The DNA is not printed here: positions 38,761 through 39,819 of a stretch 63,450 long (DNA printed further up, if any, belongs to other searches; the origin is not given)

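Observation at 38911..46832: Divergent block pairing a pyruvate aldolase with a KdsB-like CMP-transferase: candidate PEP-independent keto-deoxy sugar acid pathway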

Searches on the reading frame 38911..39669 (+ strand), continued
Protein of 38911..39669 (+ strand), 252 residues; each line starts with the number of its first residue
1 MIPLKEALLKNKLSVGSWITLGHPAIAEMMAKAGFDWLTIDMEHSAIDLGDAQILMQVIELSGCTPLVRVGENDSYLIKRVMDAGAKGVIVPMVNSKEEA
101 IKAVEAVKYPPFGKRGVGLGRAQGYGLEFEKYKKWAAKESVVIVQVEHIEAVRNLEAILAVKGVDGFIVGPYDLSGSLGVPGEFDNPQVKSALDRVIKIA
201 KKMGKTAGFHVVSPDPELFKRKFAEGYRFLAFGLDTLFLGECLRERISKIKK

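Call 60: search_protein_families(library=pfam, proteins=[L037:14824-16698:+, L037:7389-8942:+, L049:15432-16238:+, L023:18467-20458:+, L027:6701-8464:+, L079:13724-14587:+, L076:15465-16322:+, L030:19371-20261:+, L069:4102-5604:+, L083:13865-14704:+], max_evalue=0.001)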
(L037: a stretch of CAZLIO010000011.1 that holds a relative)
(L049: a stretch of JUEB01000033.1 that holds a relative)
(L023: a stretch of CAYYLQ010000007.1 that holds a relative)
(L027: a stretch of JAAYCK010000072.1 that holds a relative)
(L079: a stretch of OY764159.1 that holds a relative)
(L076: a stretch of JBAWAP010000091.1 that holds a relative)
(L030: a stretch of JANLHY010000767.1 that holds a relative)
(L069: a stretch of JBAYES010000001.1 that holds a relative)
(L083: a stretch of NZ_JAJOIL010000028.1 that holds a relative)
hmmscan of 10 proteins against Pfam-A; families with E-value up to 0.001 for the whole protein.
L037:14824-16698:+ (625 aa): 0 families

L037:7389-8942:+ (518 aa): 1 family
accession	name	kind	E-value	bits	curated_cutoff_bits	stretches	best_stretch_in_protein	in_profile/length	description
PF01943.22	Polysacc_synt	-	3.4e-08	33.7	28.2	1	21-276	7-259/274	Polysaccharide biosynthesis protein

L049:15432-16238:+ (269 aa): 1 family
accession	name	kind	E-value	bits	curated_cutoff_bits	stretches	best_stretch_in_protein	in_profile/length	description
PF00459.30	Inositol_P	-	4.6e-49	167.8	27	1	23-243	5-236/271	Inositol monophosphatase family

L023:18467-20458:+ (664 aa): 0 families

L027:6701-8464:+ (588 aa): 0 families

L079:13724-14587:+ (288 aa): 2 families
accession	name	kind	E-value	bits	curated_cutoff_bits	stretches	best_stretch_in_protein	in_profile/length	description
PF13489.12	Methyltransf_23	-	0.0003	21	27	1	86-240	18-161/164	Methyltransferase domain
PF08241.18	Methyltransf_11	-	0.00034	21.6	21.2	1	96-180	2-83/95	Methyltransferase domain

L076:15465-16322:+ (286 aa): 6 families
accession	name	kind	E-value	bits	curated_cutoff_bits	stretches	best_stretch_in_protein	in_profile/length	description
PF13649.12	Methyltransf_25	-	1.4e-10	42.2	27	1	108-199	2-95/97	Methyltransferase domain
PF08241.18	Methyltransf_11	-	1.4e-10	42.1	21.2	1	109-200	2-90/95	Methyltransferase domain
PF13847.12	Methyltransf_31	-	2.4e-07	31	27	1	106-213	6-114/145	Methyltransferase domain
PF08242.18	Methyltransf_12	-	6.4e-06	27.2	30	1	109-200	2-95/98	Methyltransferase domain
PF05891.18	Methyltransf_PK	-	1e-05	25.6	27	1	77-204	32-159/218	AdoMet dependent proline di-methyltransferase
PF13489.12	Methyltransf_23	-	7.9e-05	22.9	27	1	101-212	20-121/164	Methyltransferase domain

L030:19371-20261:+ (297 aa): 2 families
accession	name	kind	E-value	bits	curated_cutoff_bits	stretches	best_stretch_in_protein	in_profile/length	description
PF05050.19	Methyltransf_21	-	9.7e-09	36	22.7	1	112-262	1-151/173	Methyltransferase FkbM domain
PF02475.24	TRM5-TYW2_MTfase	-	0.00016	22.1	28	1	89-161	19-91/164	TRM5/TYW2 methyltransferase domain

L069:4102-5604:+ (501 aa): 2 families
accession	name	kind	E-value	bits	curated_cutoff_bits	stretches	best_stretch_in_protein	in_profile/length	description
PF13440.11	Polysacc_synt_3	-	8.2e-15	55.2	23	1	87-275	38-227/293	Polysaccharide biosynthesis protein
PF01943.22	Polysacc_synt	-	2.2e-14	54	28.2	1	19-288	1-272/274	Polysaccharide biosynthesis protein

L083:13865-14704:+ (280 aa): 2 families
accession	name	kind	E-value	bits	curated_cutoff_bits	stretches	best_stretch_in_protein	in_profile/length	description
PF01061.29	ABC2_membrane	-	1.1e-15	58.2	26.9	1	32-238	3-210/211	ABC-2 type transporter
PF12698.13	ABC2_membrane_3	-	0.0002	21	31.6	1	121-266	202-346/347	ABC-2 family transporter protein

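Call 67: search_solved_structures(query=A4, max_evalue=1)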
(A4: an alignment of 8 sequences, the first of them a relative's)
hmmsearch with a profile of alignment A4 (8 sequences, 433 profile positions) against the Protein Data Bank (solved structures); distinct sequences matched with E-value up to 1: 1.
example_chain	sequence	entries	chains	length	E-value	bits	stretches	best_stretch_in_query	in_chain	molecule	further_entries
22jw_D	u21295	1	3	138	0.87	11.7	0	257-319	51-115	Extracellular globin D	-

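Call 86: search_protein_families(library=pfam, proteins=[L037:12828-14795:+, L013:5616-9125:+, L020:2388-7568:+, L044:10752-13328:+, L062:13491-17498:+, L016:8589-9986:+, L026:8591-9778:+, L037:14824-16698:+], max_evalue=0.5)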
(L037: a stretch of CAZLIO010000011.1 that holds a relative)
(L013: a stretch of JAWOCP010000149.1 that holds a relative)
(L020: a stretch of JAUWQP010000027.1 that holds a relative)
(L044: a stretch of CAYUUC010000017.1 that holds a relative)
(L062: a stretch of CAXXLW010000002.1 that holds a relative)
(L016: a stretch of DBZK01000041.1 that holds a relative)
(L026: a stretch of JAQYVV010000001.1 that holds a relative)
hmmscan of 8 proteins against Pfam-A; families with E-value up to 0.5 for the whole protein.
L037:12828-14795:+ (656 aa): 8 families
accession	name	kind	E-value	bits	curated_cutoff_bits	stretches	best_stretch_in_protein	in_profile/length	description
PF02826.25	2-Hacid_dh_C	-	1.2e-58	197.8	25.1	1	130-301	1-178/178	D-isomer specific 2-hydroxyacid dehydrogenase, NAD binding domain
PF00389.36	2-Hacid_dh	-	1.8e-21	76.6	24.6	1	36-330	11-131/134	D-isomer specific 2-hydroxyacid dehydrogenase, catalytic domain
PF13186.11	SPASM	-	4.1e-09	37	21.5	1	581-643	1-66/67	Iron-sulfur cluster-binding domain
PF00670.27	AdoHcyase_NAD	-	1.5e-05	25.6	27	1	144-250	6-108/162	S-adenosyl-L-homocysteine hydrolase, NAD binding domain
PF07991.19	KARI_N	-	0.00022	21.3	20.6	1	160-227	2-71/165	Acetohydroxy acid isomeroreductase, NADPH-binding domain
PF03446.21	NAD_binding_2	-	0.0068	16.9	21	1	164-265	1-106/161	NAD binding domain of 6-phosphogluconate dehydrogenase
PF03807.23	F420_oxidored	-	0.012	16.7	21.6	1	164-225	1-68/94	NADP oxidoreductase coenzyme F420-dependent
PF01488.26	Shikimate_DH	-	0.085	13.4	24.3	1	158-217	8-76/138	Shikimate / quinate 5-dehydrogenase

L013:5616-9125:+ (1170 aa): 9 families
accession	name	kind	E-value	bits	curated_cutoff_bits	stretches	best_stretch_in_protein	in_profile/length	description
PF00535.33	Glycos_transf_2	-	3.2e-29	102.4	23.3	1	420-523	1-105/168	Glycosyl transferase family 2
PF10111.15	Glyco_tranf_2_2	-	6.5e-11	42.7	27.3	1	420-541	1-131/276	Glycosyltransferase like family 2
PF13578.12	Methyltransf_24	-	6.1e-10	40.4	26.3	1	991-1119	1-105/105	Methyltransferase domain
PF13641.12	Glyco_tranf_2_3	-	8.9e-06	26.3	27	1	419-536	3-125/230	Glycosyltransferase like family 2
PF13704.12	Glyco_tranf_2_4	-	0.00015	22.6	27.5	1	448-520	21-96/98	Glycosyl transferase family 2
PF13506.12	Glyco_transf_21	-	0.15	12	21.7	1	490-541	24-74/174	Glycosyl transferase family 21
PF04989.18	RMNT_CmcI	-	0.21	11.7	23.2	0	1066-1118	91-147/206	Rhamnosyl O-methyltransferase/CmcI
PF04102.17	SlyX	-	0.32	12.1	30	0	862-899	22-59/67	SlyX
PF02731.20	SKIP_SNW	-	0.38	10.9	25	0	868-933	88-152/158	SKIP/SNW domain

L020:2388-7568:+ (1727 aa): 8 families
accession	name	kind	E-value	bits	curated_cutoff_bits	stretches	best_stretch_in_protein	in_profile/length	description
PF00535.33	Glycos_transf_2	-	1.1e-32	113.7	23.3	1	417-523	1-108/168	Glycosyl transferase family 2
PF05050.19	Methyltransf_21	-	2e-23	83.8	22.7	1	828-986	1-172/173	Methyltransferase FkbM domain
PF10111.15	Glyco_tranf_2_2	-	1.2e-11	45.1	27.3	1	418-540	2-133/276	Glycosyltransferase like family 2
PF13578.12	Methyltransf_24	-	9.9e-11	42.9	26.3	1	1548-1676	1-105/105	Methyltransferase domain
PF13641.12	Glyco_tranf_2_3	-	4.2e-09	37.2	27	1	414-557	1-146/230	Glycosyltransferase like family 2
PF01973.23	MptE-like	-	8.1e-05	22.9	34.6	1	155-223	14-78/171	6-hydroxymethylpterin diphosphokinase MptE-like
PF04989.18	RMNT_CmcI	-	0.01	16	23.2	1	1616-1675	84-147/206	Rhamnosyl O-methyltransferase/CmcI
PF13704.12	Glyco_tranf_2_4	-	0.078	13.9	27.5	1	445-507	21-85/98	Glycosyl transferase family 2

L044:10752-13328:+ (859 aa): 3 families
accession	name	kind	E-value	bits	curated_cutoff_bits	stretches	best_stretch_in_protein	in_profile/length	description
PF00535.33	Glycos_transf_2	-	2.8e-18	66.8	23.3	1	435-572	1-143/168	Glycosyl transferase family 2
PF13641.12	Glyco_tranf_2_3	-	5.9e-06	26.9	27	1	432-546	1-120/230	Glycosyltransferase like family 2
PF10111.15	Glyco_tranf_2_2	-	0.00072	19.6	27.3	1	452-534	17-103/276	Glycosyltransferase like family 2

L062:13491-17498:+ (1336 aa): 6 families
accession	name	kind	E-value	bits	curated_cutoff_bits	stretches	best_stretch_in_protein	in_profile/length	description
PF00535.33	Glycos_transf_2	-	5.5e-36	124.5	23.3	1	348-462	1-116/168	Glycosyl transferase family 2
PF01973.23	MptE-like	-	7.9e-34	117.3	34.6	3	88-236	15-169/171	6-hydroxymethylpterin diphosphokinase MptE-like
PF10111.15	Glyco_tranf_2_2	-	2.3e-12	47.5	27.3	1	349-449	2-107/276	Glycosyltransferase like family 2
PF13641.12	Glyco_tranf_2_3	-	3.5e-11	44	27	1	347-452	3-115/230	Glycosyltransferase like family 2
PF13704.12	Glyco_tranf_2_4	-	0.00086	20.2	27.5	1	355-436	2-84/98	Glycosyl transferase family 2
PF23745.1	ANK_LRRK2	-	0.45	10.8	27.5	0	725-792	15-79/130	LRRK2 ANK repeat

L016:8589-9986:+ (465 aa): 0 families

L026:8591-9778:+ (395 aa): 1 family
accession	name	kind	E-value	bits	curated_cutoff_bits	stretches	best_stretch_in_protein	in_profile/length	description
PF01973.23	MptE-like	-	0.0022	18.2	34.6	1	160-211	25-78/171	6-hydroxymethylpterin diphosphokinase MptE-like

L037:14824-16698:+ (625 aa): 2 families
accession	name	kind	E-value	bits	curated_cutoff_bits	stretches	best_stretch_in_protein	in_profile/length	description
PF20471.4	DUF6716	-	0.016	14.7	27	1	493-553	224-284/342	Putative glycosyltransferase (DUF6716)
PF05159.20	Capsule_synth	-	0.092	12.6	20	1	469-553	171-262/310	Capsule polysaccharide biosynthesis protein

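Call 91: search_solved_structures(query=A6, max_evalue=1)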
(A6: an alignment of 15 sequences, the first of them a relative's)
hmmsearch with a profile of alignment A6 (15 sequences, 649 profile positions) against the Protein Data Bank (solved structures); distinct sequences matched with E-value up to 1: 6.
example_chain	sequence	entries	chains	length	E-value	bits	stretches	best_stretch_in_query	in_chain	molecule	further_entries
8fuw_A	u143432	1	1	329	5.2e-05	24.9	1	499-576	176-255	Capsule polysaccharide export protein KpsC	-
8fux_A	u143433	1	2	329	5.2e-05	24.9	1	499-576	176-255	Capsule polysaccharide export protein KpsC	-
6mgc_A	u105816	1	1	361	5.9e-05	24.7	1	499-576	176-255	Capsule polysaccharide export protein KpsC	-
6mgb_A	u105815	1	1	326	0.018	16.5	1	501-577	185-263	Capsular polysaccharide export system protein KpsC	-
8jiv_CU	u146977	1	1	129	0.5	11.7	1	234-268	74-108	Genome assembly, chromosome: II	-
8ip8_ZA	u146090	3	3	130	0.51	11.7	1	234-268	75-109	60S ribosomal protein eL22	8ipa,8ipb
